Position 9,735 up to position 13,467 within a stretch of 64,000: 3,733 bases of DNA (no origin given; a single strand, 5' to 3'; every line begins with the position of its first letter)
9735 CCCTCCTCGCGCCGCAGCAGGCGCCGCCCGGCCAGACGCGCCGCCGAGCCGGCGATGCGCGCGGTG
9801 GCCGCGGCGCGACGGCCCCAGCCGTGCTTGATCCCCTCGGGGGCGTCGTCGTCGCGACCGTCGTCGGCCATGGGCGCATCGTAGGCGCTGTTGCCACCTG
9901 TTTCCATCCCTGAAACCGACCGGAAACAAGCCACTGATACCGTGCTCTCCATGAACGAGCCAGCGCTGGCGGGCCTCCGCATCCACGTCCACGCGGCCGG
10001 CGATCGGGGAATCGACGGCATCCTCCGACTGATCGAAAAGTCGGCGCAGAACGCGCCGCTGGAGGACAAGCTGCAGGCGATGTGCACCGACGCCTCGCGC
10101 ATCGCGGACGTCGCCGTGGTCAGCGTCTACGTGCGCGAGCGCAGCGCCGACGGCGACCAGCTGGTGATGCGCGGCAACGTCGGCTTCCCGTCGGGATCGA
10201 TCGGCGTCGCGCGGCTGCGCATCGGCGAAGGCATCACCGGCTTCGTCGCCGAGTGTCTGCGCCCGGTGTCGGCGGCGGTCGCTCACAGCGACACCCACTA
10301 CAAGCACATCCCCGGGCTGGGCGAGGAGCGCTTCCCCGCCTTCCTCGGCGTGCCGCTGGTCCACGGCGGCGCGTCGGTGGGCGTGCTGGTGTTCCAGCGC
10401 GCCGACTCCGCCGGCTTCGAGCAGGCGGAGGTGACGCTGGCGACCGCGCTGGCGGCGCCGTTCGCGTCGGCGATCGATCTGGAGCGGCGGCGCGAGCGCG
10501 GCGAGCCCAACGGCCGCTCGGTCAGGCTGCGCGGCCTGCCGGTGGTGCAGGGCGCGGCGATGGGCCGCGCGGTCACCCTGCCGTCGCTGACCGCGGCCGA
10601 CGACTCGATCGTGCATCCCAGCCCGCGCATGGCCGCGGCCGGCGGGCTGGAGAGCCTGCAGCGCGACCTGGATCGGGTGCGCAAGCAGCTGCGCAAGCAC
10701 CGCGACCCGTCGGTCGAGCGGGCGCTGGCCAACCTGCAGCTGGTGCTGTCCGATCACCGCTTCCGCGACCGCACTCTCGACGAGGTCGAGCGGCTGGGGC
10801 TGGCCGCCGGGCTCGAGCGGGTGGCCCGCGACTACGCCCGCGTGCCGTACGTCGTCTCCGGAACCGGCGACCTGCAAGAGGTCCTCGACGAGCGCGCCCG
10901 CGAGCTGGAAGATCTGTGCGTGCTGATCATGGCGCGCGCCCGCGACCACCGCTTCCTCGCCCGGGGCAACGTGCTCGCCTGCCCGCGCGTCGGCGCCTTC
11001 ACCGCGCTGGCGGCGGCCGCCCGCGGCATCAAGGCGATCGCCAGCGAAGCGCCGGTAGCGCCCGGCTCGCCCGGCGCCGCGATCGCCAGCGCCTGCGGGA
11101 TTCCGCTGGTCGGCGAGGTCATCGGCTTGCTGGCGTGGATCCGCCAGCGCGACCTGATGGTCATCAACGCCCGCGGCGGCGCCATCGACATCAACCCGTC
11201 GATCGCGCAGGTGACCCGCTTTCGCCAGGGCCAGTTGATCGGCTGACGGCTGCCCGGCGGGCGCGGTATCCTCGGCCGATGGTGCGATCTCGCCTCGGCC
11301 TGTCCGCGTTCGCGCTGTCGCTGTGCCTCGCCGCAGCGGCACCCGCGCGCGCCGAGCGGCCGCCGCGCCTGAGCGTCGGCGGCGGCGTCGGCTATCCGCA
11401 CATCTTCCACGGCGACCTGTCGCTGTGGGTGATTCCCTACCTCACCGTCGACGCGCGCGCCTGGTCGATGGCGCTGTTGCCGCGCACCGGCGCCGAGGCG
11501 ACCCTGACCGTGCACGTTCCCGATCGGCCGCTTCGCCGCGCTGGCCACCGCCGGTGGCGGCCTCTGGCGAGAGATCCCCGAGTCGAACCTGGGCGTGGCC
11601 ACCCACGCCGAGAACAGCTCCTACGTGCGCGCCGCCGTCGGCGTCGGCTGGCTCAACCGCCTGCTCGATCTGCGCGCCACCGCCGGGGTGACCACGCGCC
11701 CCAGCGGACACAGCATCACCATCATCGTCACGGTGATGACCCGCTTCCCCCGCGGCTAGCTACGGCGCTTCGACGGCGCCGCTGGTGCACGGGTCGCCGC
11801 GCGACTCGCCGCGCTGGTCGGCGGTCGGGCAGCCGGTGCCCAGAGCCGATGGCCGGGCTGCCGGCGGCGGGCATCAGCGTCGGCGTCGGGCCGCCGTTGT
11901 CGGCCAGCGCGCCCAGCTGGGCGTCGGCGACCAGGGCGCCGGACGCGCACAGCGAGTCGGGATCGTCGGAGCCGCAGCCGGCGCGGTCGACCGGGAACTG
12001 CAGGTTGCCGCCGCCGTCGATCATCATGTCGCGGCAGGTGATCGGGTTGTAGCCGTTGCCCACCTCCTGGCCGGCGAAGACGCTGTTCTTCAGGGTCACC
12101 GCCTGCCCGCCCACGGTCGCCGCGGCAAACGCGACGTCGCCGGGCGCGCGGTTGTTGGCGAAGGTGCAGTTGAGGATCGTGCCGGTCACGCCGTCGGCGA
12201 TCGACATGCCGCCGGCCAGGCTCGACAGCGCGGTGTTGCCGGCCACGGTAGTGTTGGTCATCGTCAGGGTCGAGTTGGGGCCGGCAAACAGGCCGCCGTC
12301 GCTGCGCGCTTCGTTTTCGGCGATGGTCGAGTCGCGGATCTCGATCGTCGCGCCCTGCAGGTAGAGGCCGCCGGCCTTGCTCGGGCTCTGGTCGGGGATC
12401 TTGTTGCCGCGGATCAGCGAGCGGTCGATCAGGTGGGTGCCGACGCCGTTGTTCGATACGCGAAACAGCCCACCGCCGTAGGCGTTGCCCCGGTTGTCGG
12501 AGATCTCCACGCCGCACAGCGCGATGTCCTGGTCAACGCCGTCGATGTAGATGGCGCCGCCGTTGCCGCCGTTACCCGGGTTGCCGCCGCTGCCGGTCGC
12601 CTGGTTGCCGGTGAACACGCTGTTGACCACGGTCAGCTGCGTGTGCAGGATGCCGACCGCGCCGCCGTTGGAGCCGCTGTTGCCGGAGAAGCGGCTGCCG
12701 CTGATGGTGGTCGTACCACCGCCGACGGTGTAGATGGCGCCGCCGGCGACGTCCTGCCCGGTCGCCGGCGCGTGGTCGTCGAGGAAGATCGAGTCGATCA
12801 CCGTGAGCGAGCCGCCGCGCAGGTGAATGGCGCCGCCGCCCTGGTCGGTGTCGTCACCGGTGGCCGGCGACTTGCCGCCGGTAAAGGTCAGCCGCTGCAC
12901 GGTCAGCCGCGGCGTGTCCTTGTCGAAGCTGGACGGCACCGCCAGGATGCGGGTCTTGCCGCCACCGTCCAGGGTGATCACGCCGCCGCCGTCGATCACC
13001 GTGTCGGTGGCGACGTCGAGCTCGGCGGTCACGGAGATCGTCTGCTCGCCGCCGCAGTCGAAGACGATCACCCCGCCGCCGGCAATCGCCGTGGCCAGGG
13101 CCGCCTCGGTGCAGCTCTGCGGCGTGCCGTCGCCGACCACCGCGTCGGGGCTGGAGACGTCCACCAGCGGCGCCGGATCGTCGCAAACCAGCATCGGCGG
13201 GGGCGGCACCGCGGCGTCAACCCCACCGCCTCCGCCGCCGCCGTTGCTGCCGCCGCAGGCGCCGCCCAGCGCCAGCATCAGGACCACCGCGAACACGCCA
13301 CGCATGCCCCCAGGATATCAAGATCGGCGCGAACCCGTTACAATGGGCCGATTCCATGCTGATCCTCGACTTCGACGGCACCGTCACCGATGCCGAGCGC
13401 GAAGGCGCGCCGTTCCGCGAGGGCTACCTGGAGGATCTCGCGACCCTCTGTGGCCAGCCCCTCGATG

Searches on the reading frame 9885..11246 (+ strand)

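Call 23: search_protein_families(library=pfam, proteins=[window:9885-11246:+], max_evalue=0.001)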
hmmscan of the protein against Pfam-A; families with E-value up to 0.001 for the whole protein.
window:9885-11246:+ (453 aa): 4 families
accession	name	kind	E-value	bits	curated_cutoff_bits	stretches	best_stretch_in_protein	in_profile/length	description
PF13185.12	GAF_2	-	9.3e-12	45.8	28.6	1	58-198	3-136/136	GAF domain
PF01590.32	GAF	-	1.8e-11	45.1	22.4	1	59-197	2-133/133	GAF domain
PF05524.18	PEP-utilisers_N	-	0.00019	22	24.4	1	216-319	1-108/121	PEP-utilising enzyme, N-terminal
PF13492.12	GAF_3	-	0.00039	21.3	27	0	60-198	3-128/129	GAF domain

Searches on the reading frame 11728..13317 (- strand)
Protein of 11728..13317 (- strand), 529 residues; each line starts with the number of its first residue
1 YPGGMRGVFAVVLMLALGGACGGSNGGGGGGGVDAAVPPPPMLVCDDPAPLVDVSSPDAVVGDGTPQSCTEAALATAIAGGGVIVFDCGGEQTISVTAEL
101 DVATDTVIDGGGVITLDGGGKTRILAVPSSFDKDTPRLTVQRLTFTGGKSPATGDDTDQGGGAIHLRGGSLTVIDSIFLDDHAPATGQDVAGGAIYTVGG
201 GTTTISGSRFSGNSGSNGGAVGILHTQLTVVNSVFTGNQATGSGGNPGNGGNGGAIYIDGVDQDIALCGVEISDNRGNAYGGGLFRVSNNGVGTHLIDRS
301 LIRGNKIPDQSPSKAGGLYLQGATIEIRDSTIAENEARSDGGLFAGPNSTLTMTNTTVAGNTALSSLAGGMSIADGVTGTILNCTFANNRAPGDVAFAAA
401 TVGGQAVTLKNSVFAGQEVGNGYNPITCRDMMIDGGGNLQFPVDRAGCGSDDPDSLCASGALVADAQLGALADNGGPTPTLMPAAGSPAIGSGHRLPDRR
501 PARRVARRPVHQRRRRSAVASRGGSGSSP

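Call 23: search_protein_families(library=pfam, proteins=[window:11728-13317:-], max_evalue=0.001)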
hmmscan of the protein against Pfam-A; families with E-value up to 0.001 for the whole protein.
window:11728-13317:- (529 aa): 1 family
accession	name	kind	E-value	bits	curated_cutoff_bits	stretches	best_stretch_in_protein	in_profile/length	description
PF13229.12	Beta_helix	-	2.3e-13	50.5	25.9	1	287-418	18-138/158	Right handed beta helix region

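Call 73: search_protein_families(library=ncbifam, proteins=[window:11728-13317:-], max_evalue=0.01)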
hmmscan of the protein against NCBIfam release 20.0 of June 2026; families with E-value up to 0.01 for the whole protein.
window:11728-13317:- (529 aa): 1 family
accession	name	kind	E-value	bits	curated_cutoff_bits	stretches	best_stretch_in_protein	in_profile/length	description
NF041518.1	choice_anch_Q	domain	3.7e-08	33.5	25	1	465-495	1-31/58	choice-of-anchor Q domain-containing protein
